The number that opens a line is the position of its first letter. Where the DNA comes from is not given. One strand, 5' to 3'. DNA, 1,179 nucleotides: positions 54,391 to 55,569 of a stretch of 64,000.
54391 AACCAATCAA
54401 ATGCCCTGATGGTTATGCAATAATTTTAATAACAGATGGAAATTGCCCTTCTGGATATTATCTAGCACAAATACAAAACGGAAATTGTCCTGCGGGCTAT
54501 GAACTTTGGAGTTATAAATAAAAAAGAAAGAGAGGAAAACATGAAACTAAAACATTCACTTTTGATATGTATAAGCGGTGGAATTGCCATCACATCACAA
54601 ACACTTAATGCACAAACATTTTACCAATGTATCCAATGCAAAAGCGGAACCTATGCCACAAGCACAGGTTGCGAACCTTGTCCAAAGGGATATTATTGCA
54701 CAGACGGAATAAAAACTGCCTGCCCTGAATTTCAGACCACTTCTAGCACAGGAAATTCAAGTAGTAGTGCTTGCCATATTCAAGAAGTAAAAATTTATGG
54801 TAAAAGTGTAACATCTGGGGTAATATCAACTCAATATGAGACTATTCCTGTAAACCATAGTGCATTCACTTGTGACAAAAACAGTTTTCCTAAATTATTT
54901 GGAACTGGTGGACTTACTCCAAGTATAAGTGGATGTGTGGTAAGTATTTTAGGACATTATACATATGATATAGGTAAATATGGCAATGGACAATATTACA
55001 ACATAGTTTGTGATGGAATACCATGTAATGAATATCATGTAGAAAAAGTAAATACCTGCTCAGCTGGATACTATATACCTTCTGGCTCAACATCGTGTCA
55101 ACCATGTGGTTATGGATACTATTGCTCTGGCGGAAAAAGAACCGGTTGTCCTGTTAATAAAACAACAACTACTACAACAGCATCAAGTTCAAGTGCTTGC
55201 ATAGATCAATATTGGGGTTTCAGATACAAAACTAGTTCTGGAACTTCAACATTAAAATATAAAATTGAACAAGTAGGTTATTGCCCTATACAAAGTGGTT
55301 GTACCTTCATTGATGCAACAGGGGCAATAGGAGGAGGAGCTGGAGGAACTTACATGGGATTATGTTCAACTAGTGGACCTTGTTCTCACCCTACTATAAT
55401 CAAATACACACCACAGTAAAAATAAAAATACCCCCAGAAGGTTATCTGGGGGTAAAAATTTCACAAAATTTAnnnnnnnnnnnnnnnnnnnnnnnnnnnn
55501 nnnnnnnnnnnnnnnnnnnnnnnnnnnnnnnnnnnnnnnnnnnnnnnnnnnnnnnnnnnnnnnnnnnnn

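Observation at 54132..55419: Two secreted proteins built from eukaryote-like Cys-rich CPxGYYC repeats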

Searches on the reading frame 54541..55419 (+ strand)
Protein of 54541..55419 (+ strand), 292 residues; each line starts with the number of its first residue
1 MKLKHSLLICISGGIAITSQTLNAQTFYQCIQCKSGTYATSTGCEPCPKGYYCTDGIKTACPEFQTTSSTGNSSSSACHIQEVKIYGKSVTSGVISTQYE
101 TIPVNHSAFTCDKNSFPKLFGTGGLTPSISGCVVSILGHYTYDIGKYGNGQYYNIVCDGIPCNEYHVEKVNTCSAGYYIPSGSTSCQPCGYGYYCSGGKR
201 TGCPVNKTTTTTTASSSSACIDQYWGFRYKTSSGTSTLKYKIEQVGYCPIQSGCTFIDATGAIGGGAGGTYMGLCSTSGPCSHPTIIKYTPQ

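Call 3: search_protein_families(library=pfam, proteins=[window:54541-55419:+], max_evalue=10)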
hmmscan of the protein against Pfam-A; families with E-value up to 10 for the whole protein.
window:54541-55419:+ (292 aa): 5 families
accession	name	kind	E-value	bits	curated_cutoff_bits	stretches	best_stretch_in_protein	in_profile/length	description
PF07699.19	Ephrin_rec_like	-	0.0005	20.2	23.1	3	176-220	1-48/48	Tyrosine-protein kinase ephrin type A/B receptor-like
PF07562.20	NCD3G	-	0.0037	17.5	38.9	2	23-52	22-53/54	Nine Cysteines Domain of family 3 GPCR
PF23091.2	TNFR_ELAPOR1_6th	-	0.6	10.5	33.2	3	173-206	2-35/41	ELAPOR1-like, TNF receptor-like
PF21827.1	New_glue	-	2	8.7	31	1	205-218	53-66/94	New glue protein family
PF24634.1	DUF7631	-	6.4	7.8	27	1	42-59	4-21/50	Domain of unknown function (DUF7631)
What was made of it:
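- On Pfam PF07699 Ephrin_rec_like (GCC2_GCC3): Window B scores 20.2 bits, E 5e-4, with 3 stretches (call 3), which is below the cutoff.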

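Call 4: search_protein_families(library=ncbifam, proteins=[window:54541-55419:+], max_evalue=10)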
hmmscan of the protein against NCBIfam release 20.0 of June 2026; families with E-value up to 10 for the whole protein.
window:54541-55419:+ (292 aa): 1 family
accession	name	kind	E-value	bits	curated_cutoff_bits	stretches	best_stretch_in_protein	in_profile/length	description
NF040971.1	cytc_ExtS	equivalog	0.17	11.1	100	1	1-57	1-55/262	selenite/tellurite reduction operon c-type cytochrome lipoprotein ExtS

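Call 6: find_homologous_proteins(query=window:54541-55416:+, max_evalue=0.01)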
Query window:54541-55416:+ (292 aa): 5 proteins with E <= 0.01 among 2940 candidates.
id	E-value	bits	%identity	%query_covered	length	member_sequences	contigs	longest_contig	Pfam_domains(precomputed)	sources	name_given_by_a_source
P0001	1.1e-193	661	100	100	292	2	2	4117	-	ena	-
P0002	6.3e-104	366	65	100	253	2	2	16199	PF07562.21,PF23091.3,PF07699.20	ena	-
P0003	2.3e-91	325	81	43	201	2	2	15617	PF07699.20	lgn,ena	-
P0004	4.6e-86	307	80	42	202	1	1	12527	PF07562.21,PF07699.20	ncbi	-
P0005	3.1e-49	186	41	99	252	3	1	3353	PF27023.1,PF07562.21,PF23091.3,PF00020.25,PF07699.20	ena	-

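Call 9: find_related_loci(query=window:54541-55416:+, collection=genome_contigs, flank=10000)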
Query window:54541-55416:+ (292 aa) in genome_contigs; peptide patterns used: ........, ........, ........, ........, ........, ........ (x = any residue, [..] = any of these).
38 stretches matched a pattern, but none encodes a relative of the query by tblastn (E <= 1e-3).
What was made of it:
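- Tried and rejected: A genome-collection scan with B found nothing (call 9).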

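Call 10: find_encoding_contigs(protein=P0002, flank=10000)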
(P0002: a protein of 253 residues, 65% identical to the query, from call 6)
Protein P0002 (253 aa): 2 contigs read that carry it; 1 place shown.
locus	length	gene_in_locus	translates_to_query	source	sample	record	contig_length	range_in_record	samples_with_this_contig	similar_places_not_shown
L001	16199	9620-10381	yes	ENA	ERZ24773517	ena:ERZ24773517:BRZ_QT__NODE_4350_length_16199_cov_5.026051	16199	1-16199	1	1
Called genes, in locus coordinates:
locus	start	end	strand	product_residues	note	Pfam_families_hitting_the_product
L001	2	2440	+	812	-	?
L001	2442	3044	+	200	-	PF01330:RuvA_N, PF14520:HHH_5, PF07499:RuvA_C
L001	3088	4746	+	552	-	-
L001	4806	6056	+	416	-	PF06689:zf-C4_ClpX, PF00493:MCM (faint), PF13401:AAA_22 (faint), PF05496:RuvB_N (weak), PF00004:AAA, PF07724:AAA_2, PF07728:AAA_5 (weak), PF10431:ClpB_D2-small, +1 more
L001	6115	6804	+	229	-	PF02224:Cytidylate_kin, PF00406:ADK (faint), PF13207:AAA_17 (faint)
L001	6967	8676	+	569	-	PF17092:PCB_OB (faint), PF21710:Spt6_S1 (faint), PF00575:S1, PF24682:OB_RRP5 (faint), PF00575:S1, PF23459:S1_RRP5 (weak)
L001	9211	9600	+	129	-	-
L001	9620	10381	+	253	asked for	PF07562:NCD3G (faint), PF07699:Ephrin_rec_like (faint), PF23091:TNFR_ELAPOR1_6th (faint)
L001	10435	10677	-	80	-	PF10073:GapR_DNA-bd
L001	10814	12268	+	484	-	PF00224:PK, PF02887:PK_C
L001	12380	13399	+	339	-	PF01408:GFO_IDH_MocA, PF03447:NAD_binding_3 (weak), PF02894:GFO_IDH_MocA_C, PF22725:GFO_IDH_MocA_C3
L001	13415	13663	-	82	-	-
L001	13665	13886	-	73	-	-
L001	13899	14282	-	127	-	-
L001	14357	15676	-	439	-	PF04052:TolB_N, PF00930:DPPIV_N (faint), PF14583:Pectate_lyase22 (faint), PF23381:Beta-prop_IFT122_1st (weak), PF25174:Beta-prop_THOC3 (faint), PF26549:Tricorn_N, PF26550:Tricorn_2nd, PF07676:PD40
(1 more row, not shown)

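Call 11: find_encoding_contigs(protein=P0004, flank=10000)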
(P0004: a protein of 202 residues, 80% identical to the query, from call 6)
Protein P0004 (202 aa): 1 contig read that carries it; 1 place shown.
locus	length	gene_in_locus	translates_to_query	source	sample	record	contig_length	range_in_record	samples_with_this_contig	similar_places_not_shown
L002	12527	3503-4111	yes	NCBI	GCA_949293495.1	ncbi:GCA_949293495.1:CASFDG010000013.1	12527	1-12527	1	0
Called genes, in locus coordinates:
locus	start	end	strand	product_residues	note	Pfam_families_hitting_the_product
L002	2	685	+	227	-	?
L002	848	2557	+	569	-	PF17092:PCB_OB (faint), PF21710:Spt6_S1 (faint), PF00575:S1, PF24682:OB_RRP5 (faint), PF00575:S1, PF23459:S1_RRP5 (weak)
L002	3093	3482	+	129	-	-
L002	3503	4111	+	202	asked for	PF07562:NCD3G (faint), PF07699:Ephrin_rec_like (faint)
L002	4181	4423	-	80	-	PF10073:GapR_DNA-bd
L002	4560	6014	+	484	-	PF00224:PK, PF02887:PK_C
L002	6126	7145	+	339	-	PF01408:GFO_IDH_MocA, PF03447:NAD_binding_3 (weak), PF02894:GFO_IDH_MocA_C, PF22725:GFO_IDH_MocA_C3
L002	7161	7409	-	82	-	-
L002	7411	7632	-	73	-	-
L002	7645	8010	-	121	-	-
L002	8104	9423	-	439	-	PF04052:TolB_N, PF00930:DPPIV_N (faint), PF14583:Pectate_lyase22 (faint), PF23381:Beta-prop_IFT122_1st (weak), PF25174:Beta-prop_THOC3 (faint), PF26549:Tricorn_N, PF26550:Tricorn_2nd, PF07676:PD40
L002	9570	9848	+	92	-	-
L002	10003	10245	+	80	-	PF00550:PP-binding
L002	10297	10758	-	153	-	PF03652:RuvX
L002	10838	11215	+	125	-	-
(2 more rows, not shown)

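Call 12: find_encoding_contigs(protein=P0003, flank=10000)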
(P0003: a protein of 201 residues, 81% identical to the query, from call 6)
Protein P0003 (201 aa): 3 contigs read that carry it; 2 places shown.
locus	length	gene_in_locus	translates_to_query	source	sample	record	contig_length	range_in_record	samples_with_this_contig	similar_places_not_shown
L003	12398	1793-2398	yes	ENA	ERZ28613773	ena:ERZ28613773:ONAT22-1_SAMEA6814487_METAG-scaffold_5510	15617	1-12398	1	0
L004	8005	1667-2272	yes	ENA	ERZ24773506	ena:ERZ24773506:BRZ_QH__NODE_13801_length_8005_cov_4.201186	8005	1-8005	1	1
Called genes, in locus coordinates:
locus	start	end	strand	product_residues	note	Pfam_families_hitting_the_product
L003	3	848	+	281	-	?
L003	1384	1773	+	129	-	-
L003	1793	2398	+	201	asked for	PF07699:Ephrin_rec_like (faint)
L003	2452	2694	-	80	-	PF10073:GapR_DNA-bd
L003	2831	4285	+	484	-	PF00224:PK, PF02887:PK_C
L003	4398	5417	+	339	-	PF01408:GFO_IDH_MocA, PF03447:NAD_binding_3 (weak), PF02894:GFO_IDH_MocA_C, PF22725:GFO_IDH_MocA_C3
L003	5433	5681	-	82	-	-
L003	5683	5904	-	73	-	-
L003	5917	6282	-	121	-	-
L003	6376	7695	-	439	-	PF04052:TolB_N, PF00930:DPPIV_N (faint), PF14583:Pectate_lyase22 (faint), PF23381:Beta-prop_IFT122_1st (weak), PF25174:Beta-prop_THOC3 (faint), PF26549:Tricorn_N, PF26550:Tricorn_2nd, PF07676:PD40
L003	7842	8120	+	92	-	-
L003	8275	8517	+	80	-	PF00550:PP-binding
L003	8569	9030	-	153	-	PF03652:RuvX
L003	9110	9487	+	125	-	-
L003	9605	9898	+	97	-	PF02686:GatC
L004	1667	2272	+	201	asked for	PF07699:Ephrin_rec_like (faint)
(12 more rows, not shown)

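Call 13: find_encoding_contigs(protein=P0005, flank=10000)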
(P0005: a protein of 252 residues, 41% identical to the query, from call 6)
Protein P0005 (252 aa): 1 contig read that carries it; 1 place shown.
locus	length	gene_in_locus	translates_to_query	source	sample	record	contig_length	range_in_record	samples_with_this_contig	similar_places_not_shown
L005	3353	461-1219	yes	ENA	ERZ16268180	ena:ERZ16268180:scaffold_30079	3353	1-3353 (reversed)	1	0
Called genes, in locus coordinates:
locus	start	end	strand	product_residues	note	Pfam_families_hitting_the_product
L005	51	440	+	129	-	-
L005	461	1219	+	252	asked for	PF07562:NCD3G (faint), PF07699:Ephrin_rec_like (faint), PF23091:TNFR_ELAPOR1_6th (faint), PF00020:TNFR_c6 (faint), PF27023:6BHPP (faint)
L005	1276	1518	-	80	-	PF10073:GapR_DNA-bd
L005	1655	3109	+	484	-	PF00224:PK, PF02887:PK_C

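Call 14: find_encoding_contigs(protein=P0001, flank=10000)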
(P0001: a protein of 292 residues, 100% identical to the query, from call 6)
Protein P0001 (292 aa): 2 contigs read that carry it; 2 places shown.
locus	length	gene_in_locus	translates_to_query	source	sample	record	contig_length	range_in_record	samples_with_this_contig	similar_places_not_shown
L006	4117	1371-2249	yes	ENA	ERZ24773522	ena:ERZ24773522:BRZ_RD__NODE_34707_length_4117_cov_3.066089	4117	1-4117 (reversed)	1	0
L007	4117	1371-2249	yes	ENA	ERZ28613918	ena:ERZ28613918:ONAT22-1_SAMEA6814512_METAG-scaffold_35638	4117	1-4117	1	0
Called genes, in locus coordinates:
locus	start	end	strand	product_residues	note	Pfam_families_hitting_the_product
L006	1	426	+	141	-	?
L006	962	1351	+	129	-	-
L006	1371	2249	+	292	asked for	-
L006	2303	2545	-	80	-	PF10073:GapR_DNA-bd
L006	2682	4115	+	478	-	?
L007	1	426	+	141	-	?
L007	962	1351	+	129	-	-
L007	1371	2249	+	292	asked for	-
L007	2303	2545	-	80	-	PF10073:GapR_DNA-bd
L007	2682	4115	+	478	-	?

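Call 24: find_homologous_proteins(query=A1, max_evalue=0.001)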
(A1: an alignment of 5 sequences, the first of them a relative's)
Query A1 (5 sequences) (253 aa, profile of the alignment): 205 proteins with E <= 0.001 among 8000 candidates; the best 120 are listed.
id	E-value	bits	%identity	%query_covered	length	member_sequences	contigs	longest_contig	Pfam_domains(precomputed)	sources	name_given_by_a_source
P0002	2.6e-140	484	100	100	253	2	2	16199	PF07562.21,PF23091.3,PF07699.20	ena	-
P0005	4.0e-125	435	65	98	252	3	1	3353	PF27023.1,PF07562.21,PF23091.3,PF00020.25,PF07699.20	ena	-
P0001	9.7e-125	433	65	100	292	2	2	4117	-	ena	-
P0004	2.3e-114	399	67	100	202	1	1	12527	PF07562.21,PF07699.20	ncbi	-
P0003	4.4e-112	392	70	100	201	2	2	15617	PF07699.20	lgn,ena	-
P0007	1.6e-34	138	46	52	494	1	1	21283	PF07562.21,PF23091.3,PF07699.20,PF26010.1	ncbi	-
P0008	1.7e-32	131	35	62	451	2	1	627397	PF07562.21,PF23091.3,PF00020.25,PF07699.20,PF26010.1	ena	-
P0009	2.0e-31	128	43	54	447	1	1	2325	-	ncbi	ncbi:hypothetical protein EON62_01765, partial [archaeon]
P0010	5.6e-27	113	38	53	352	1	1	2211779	PF07562.21,PF07699.20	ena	-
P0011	8.5e-27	113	36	60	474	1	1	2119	PF07699.20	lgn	-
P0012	4.0e-25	107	34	66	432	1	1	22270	PF07699.20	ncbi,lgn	-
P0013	8.1e-25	106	37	55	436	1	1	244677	PF07699.20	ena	-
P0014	4.3e-24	104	42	42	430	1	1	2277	PF26010.1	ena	-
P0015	4.9e-24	104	37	47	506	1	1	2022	PF07699.20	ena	-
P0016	2.6e-23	101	35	67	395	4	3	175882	-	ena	-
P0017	3.4e-23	101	33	45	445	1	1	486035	-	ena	-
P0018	3.0e-22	98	31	52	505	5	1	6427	PF07699.20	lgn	-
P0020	5.7e-22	97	32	56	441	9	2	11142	PF07699.20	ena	-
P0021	1.1e-21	96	35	56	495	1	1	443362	PF07699.20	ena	-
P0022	1.6e-21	95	35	68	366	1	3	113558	PF27023.1,PF07562.21,PF23091.3,PF00020.25,PF07699.20,PF26010.1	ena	-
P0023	4.1e-21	94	30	56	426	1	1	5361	PF07699.20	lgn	-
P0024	4.4e-21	94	35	59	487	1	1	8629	PF07699.20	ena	-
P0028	1.1e-18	86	34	56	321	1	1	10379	PF07699.20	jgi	-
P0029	2.4e-18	85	41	55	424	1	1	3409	PF07562.21,PF07699.20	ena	-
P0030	5.2e-18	84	43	43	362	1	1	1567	PF07699.20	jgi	jgi:hypothetical protein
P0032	1.8e-17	82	45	30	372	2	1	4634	PF07562.21,PF07699.20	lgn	-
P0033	2.3e-17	82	45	74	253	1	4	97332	PF07562.21,PF23091.3,PF07699.20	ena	-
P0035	3.3e-17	81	38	43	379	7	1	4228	PF07699.20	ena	-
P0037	9.9e-17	80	37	52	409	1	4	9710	PF07699.20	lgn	-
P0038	3.0e-16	78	31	60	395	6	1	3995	PF07562.21,PF07699.20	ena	-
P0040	6.5e-16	77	47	64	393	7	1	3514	PF07699.20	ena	-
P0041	8.2e-16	77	37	49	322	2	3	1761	PF07699.20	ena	-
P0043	1.5e-15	76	40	47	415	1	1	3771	PF07699.20,PF26010.1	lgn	-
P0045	1.8e-15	75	32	65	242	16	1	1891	PF07699.20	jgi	jgi:hypothetical protein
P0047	6.5e-15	74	33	48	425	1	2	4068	PF07699.20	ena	-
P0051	5.1e-14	71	37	53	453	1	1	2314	PF07699.20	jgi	-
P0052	1.5e-13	69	35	54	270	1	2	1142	PF07699.20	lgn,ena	-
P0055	2.2e-13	69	44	53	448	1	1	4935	PF07562.21,PF07699.20,PF26010.1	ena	-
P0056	2.2e-13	69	33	50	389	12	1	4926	PF07699.20,PF26010.1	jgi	jgi:hypothetical protein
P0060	5.9e-13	67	38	48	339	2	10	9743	PF07699.20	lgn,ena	-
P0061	6.2e-13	67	30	65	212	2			PF07699.20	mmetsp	mmetsp:Transcript_62220/g.85950 ORF Transcript_62220/g.85950 Transcript_62220/m.85950 type:complete 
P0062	6.8e-13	67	32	73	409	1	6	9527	PF07699.20,PF26010.1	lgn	-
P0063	7.6e-13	67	42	49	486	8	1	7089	PF23091.3,PF07699.20,PF21671.3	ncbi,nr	ncbi:hypothetical protein FB446DRAFT_493735 [Lentinula raphanica]|nr:hypothetical protein FB446DRAFT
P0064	9.4e-13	67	36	49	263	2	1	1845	-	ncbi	-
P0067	1.4e-12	66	34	54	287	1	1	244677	PF07699.20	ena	-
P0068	1.9e-12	66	38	65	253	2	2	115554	PF07562.21,PF07699.20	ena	-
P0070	2.3e-12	65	36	51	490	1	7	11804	PF07562.21,PF07699.20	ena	-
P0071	2.3e-12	65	45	53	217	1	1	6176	PF07562.21,PF23091.3,PF00020.25,PF07699.20,PF26010.1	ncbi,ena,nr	ncbi:hypothetical protein HDR59_05405 [bacterium]|nr:hypothetical protein [bacterium]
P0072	2.5e-12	65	36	46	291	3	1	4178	PF07699.20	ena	-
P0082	9.8e-11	60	37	37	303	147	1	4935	PF07699.20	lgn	-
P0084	1.1e-10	60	36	53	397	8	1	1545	PF07699.20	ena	-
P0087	4.0e-10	58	40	54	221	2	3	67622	PF07699.20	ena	-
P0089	5.1e-10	58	28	44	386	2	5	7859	PF07562.21,PF23091.3,PF07699.20,PF26010.1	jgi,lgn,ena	-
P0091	6.4e-10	57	36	46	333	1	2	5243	PF07699.20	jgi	jgi:hypothetical protein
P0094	7.7e-10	57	37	37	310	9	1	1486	PF07699.20,PF26010.1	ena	-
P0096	8.2e-10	57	36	58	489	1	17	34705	PF07699.20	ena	-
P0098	1.2e-9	56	28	72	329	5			PF07699.20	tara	tara:strand:- start:1792 stop:2781 length:990 start_codon:yes stop_codon:yes gene_type:complete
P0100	1.4e-9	56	37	58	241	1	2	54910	-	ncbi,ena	-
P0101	1.5e-9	56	41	41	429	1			PF07699.20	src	-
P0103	2.8e-9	55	36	43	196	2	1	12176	PF07699.20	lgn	-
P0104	3.0e-9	55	40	38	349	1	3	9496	PF00020.25,PF07699.20,PF26010.1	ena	-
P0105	3.4e-9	55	40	46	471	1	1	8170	PF07699.20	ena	-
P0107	3.8e-9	55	39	45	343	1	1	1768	PF07699.20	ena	-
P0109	4.1e-9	55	32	55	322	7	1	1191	PF07699.20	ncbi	-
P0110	5.1e-9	54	35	60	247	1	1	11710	PF07562.21,PF23091.3,PF00020.25,PF07699.20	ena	-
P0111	6.0e-9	54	35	49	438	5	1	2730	PF23091.3,PF00020.25,PF07699.20,PF26010.1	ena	-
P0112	7.2e-9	54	47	61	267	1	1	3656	PF07562.21,PF23091.3,PF07699.20,PF26010.1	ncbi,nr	ncbi:MAG: hypothetical protein K6F04_02065 [bacterium]|nr:hypothetical protein [bacterium]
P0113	1.1e-8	53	39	50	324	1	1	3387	PF07562.21,PF23091.3,PF07699.20,PF26010.1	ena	-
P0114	1.1e-8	53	34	49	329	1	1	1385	PF07699.20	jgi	jgi:hypothetical protein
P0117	1.7e-8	53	31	49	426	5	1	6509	PF07699.20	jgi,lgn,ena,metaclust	metaclust:\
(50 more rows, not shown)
